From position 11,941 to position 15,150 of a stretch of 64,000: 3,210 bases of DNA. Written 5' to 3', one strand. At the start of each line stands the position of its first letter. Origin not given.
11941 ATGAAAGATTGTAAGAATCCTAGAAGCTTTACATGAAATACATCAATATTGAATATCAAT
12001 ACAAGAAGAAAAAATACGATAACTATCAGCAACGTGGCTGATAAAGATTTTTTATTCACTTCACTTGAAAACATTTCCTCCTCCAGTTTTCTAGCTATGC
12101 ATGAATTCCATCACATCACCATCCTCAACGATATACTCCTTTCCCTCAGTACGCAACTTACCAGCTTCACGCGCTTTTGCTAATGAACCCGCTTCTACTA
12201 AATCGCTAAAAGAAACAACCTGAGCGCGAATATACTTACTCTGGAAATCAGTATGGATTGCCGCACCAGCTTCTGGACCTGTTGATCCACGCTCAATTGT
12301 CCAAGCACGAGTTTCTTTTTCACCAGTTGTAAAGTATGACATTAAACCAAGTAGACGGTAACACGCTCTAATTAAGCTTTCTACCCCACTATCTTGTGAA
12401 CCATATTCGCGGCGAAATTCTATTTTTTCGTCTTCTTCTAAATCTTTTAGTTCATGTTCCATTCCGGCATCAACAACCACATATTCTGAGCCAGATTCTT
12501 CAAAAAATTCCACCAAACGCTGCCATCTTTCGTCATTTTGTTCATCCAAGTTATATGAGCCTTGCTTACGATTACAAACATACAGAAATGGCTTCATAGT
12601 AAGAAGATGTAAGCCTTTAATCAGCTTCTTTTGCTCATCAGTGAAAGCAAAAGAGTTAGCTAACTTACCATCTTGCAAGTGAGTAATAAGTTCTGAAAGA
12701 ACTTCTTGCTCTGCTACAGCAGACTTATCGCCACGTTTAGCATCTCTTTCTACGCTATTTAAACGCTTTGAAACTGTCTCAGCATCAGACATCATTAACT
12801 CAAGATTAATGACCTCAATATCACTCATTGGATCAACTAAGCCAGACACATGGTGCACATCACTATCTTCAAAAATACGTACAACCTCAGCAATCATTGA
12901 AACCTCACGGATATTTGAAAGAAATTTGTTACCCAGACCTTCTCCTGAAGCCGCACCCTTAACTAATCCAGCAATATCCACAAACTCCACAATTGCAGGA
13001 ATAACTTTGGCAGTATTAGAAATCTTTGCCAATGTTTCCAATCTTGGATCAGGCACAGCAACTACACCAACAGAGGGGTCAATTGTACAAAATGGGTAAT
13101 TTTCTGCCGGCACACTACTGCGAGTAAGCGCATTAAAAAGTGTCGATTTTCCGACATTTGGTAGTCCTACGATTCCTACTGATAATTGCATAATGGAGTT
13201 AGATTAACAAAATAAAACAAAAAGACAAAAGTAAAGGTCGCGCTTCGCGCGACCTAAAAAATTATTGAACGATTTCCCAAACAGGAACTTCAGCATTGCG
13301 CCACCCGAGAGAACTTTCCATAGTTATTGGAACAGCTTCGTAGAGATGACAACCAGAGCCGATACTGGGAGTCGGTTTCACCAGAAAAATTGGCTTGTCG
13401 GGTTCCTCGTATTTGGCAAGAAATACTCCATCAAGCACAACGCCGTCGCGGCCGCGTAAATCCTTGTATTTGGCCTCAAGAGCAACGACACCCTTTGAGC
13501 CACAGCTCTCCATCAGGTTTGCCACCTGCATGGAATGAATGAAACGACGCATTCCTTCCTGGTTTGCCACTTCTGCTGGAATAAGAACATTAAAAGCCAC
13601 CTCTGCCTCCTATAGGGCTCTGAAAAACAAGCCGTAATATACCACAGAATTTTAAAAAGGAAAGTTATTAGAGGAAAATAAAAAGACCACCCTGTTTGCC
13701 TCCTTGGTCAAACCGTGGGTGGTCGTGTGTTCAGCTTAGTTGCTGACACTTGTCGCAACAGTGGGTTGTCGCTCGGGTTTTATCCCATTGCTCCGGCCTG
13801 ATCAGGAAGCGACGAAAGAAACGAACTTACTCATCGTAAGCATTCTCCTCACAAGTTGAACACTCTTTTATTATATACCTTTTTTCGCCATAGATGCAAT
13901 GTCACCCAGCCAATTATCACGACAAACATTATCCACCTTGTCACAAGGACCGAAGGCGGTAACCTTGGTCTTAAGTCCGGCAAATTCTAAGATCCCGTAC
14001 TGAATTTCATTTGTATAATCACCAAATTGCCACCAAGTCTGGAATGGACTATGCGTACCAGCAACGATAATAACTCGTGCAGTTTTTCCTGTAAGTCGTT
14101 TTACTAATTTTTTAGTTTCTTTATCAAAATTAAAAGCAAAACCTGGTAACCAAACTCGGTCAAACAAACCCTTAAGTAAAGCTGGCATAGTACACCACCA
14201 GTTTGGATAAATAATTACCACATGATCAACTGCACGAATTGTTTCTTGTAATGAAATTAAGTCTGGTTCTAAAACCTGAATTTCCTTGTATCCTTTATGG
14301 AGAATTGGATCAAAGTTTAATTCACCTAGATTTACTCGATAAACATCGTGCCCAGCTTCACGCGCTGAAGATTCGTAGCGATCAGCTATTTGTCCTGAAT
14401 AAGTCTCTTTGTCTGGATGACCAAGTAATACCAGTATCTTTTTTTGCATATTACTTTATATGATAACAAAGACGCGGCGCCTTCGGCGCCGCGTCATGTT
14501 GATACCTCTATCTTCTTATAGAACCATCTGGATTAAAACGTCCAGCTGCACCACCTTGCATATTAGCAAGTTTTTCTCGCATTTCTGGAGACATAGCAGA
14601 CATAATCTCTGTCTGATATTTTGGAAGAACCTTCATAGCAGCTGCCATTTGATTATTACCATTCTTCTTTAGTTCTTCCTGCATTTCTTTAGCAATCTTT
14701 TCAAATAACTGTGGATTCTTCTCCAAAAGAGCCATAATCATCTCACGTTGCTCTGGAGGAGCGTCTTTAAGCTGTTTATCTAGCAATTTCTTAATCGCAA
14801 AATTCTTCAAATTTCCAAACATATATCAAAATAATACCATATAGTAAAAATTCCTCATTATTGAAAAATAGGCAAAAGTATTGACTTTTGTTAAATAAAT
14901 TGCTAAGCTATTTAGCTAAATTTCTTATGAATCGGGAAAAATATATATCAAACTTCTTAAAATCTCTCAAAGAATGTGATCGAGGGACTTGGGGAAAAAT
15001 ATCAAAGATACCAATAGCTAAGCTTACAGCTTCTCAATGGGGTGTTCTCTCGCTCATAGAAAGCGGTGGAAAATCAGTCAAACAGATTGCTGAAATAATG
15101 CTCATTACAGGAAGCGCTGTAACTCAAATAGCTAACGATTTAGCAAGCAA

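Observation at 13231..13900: GC-rich (~50%) island: small unknown gene preceded by a structured leader or small RNA carrying an intrinsic terminator and consensus-like promoter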

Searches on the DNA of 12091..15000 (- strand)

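Call 4: search_rna_families(source=window, start=12500, end=15000, threshold=evalue, max_evalue=10, show_alignments=5)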
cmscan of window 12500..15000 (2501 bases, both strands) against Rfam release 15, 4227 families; matches with E-value up to 10: 5.
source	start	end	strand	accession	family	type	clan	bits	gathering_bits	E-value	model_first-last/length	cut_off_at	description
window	14472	14497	+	RF01839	eeev_FSE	Cis-reg; frameshift_element;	-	22.6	80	0.2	26-51/73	no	eastern equine encephalitis ribosomal frameshift element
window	13496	13560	+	RF01952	SOX2OT_exon2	Gene; lncRNA;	-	17.3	45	0.7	1-69/69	no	SOX2 overlapping transcript exon 2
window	13039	13137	-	RF02171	RFPL3-AS1_1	Gene; lncRNA;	-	15.2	70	1.3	1-88/88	no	RFPL3 antisense RNA 1 conserved region 1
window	13550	13620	-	RF02211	ZFAT-AS1_1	Gene; lncRNA;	-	14.2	80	9.6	1-79/79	no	ZFAT antisense RNA 1 conserved region 1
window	14845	14911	+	RF02111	IS009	Gene;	-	12.7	117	6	1-199/199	no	IS009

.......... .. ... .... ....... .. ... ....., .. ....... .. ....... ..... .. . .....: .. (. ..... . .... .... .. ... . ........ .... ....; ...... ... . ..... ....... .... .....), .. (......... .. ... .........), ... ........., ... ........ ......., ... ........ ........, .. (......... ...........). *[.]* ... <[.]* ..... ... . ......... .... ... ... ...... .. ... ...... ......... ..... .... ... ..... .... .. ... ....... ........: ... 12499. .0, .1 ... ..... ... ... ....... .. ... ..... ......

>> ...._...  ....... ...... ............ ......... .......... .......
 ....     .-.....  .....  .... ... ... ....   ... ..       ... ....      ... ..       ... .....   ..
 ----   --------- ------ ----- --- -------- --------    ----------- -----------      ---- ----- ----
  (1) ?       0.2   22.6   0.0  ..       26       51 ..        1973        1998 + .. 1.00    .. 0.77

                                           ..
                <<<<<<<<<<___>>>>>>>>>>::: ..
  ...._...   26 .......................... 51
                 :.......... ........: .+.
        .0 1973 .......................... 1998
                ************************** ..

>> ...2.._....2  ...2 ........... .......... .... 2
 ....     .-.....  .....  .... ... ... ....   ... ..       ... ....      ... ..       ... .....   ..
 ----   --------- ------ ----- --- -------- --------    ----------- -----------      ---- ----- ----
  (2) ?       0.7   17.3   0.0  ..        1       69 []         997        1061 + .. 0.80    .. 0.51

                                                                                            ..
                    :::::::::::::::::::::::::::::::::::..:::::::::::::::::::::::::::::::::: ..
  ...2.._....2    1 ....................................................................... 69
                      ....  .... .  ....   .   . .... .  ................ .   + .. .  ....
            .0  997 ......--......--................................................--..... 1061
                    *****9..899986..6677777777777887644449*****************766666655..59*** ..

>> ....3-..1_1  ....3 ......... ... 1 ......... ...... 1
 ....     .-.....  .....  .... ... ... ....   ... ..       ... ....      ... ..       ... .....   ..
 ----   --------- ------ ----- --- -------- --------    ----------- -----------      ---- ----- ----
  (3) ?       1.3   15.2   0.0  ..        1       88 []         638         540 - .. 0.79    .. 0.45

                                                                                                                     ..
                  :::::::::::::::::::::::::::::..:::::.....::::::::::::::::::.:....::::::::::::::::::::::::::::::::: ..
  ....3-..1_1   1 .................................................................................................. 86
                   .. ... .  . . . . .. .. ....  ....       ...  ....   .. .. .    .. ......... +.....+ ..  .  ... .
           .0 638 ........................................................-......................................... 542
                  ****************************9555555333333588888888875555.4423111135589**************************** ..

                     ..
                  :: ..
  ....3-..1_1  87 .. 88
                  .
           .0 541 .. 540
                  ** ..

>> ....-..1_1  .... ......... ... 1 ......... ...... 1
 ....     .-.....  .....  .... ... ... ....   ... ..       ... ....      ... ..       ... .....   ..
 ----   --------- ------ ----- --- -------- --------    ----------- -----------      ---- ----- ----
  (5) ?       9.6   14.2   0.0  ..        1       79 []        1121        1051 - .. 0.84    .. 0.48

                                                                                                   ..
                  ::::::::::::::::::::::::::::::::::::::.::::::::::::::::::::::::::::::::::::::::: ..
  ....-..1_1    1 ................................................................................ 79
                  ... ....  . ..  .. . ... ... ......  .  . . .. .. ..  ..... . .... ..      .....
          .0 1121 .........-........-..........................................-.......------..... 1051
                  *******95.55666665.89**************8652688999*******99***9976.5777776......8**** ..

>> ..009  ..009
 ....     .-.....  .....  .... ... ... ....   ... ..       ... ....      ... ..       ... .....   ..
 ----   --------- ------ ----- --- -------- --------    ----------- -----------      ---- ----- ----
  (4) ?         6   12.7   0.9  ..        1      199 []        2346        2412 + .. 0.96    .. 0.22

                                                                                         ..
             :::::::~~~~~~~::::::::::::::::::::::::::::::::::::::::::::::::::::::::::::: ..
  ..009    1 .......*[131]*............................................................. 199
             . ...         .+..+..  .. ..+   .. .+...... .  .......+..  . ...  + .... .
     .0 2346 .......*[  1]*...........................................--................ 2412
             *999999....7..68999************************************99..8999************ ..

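Call 13: search_dna_similar(query=window:13200-13900:-, collection=phages, mode=distant, max_evalue=0.01)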
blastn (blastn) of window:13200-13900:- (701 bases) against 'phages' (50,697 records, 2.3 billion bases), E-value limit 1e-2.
No match.

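Call 14: search_dna_similar(query=window:13200-13900:-, collection=plasmids, mode=distant, max_evalue=0.01)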
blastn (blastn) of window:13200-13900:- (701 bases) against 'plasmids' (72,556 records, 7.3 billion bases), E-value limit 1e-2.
No match.

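Call 42: search_rna_families(sources=[L093, L090, L003, L002], threshold=evalue, max_evalue=5, show_alignments=3)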
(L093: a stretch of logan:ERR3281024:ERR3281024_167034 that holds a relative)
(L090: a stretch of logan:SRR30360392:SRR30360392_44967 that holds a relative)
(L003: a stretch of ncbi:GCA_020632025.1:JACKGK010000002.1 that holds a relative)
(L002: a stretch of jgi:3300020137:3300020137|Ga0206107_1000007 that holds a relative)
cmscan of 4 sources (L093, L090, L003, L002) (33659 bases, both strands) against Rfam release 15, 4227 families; matches with E-value up to 5: 7.
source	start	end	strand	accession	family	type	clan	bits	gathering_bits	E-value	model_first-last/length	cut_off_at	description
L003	7296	7364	-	RF02074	STnc240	Gene; sRNA;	-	27.6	55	3.5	1-77/77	no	Enterobacterial sRNA STnc240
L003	10916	11016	+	RF00558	L20_leader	Cis-reg; leader;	-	26.5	58.7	0.27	1-127/127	no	Ribosomal protein L20 leader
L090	3302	3336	-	RF01342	CRISPR-DR32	Gene; CRISPR;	-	24.2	48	4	1-37/37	no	CRISPR RNA direct repeat element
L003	10885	11022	+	RF00397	SNORA14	Gene; snRNA; snoRNA; HACA-box;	-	23.4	36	2.5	1-135/135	no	Small nucleolar RNA SNORA14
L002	5442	5519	+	RF01281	snoR35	Gene; snRNA; snoRNA; CD-box;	CL00053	21.4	40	2.2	1-81/81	no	Small nucleolar RNA snoR35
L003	3379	3433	+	RF04305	HCV_SL1412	Cis-reg;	-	21.2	38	1.3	1-48/48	no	Hepatitis C virus stem-loop SL1412 RNA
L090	4647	4931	+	RF02189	ST7-OT4_3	Gene; lncRNA;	-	19.7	50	1.5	1-302/302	no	ST7 overlapping transcript 4 conserved region 3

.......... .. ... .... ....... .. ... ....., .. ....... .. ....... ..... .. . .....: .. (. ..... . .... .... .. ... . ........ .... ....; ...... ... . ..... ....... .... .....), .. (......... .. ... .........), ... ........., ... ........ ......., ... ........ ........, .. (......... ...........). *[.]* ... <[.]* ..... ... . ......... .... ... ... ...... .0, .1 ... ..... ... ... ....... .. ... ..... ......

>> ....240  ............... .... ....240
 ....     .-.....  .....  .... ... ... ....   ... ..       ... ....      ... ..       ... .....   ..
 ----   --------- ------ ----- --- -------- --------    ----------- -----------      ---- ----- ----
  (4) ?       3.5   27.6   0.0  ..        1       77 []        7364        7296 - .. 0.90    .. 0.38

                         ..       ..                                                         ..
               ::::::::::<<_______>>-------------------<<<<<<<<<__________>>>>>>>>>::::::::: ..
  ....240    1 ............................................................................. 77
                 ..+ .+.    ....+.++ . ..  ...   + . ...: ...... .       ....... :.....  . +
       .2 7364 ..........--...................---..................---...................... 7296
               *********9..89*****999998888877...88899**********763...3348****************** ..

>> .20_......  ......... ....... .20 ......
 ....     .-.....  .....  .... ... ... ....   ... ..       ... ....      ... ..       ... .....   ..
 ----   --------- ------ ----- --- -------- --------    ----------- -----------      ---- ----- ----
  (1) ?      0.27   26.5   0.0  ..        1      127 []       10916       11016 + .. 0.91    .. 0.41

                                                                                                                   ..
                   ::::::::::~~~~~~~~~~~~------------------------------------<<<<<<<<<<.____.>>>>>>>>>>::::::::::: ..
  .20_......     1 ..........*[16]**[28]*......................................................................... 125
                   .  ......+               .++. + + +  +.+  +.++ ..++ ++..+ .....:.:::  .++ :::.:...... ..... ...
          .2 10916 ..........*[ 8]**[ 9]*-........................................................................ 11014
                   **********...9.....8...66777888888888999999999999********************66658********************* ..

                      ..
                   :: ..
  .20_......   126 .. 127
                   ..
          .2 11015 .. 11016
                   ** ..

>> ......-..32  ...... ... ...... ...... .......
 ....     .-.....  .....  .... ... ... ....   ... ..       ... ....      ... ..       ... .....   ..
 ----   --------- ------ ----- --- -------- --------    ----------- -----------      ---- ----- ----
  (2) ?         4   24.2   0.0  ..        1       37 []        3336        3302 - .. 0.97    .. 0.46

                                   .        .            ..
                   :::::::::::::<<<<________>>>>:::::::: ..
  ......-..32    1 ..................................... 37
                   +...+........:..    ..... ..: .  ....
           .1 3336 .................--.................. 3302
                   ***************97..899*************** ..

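Call 88: build_rna_model(alignment_id=A6, structure=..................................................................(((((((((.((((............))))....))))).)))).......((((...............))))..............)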
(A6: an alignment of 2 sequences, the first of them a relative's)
Model R1 built from alignment A6 (2 sequences, 154 columns); structure: as given.
model positions 154; base pairs 17; branch points 1; effective number of sequences 1.39; information 0.59 bits per position. Calibrated on 0.2 Mb of random sequence (short: E-values are rough).
structure used (alignment columns):
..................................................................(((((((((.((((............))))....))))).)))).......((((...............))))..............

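Call 89: search_with_rna_model(model_id=R1, source=window, max_evalue=10, show_alignments=2)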
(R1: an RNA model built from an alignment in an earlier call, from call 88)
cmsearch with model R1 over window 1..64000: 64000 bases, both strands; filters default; matches with E-value up to 10: 1.
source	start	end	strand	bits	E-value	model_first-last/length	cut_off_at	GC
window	60585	60661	-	10.5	0.83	1-154/154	no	0.36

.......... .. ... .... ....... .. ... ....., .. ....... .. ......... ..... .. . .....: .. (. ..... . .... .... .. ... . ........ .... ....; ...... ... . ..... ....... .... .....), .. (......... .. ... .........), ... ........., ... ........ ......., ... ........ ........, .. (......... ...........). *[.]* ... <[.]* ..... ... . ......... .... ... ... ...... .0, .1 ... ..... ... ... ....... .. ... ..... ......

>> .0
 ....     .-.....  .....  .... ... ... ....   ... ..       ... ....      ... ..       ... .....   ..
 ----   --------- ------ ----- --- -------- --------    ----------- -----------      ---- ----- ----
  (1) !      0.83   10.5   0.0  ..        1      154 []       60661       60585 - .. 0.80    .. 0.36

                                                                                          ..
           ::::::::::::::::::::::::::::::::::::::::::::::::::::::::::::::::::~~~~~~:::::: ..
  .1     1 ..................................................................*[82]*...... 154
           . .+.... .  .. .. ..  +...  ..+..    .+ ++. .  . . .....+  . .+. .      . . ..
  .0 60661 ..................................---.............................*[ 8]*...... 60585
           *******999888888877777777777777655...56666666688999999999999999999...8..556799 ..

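Call 111: search_rna_families(sources=[L099, L097, L098, L094], threshold=evalue, max_evalue=1)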
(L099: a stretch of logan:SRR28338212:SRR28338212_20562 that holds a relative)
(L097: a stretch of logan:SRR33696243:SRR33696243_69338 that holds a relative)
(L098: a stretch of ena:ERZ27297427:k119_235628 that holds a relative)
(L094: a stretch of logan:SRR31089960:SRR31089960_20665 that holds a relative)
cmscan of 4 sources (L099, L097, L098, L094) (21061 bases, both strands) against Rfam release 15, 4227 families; matches with E-value up to 1: 1.
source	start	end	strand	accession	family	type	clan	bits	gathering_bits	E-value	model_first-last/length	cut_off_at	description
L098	398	473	+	RF02374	YenS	Gene; sRNA;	-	24.6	80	0.086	1-169/169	no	Yersinia YenS sRNA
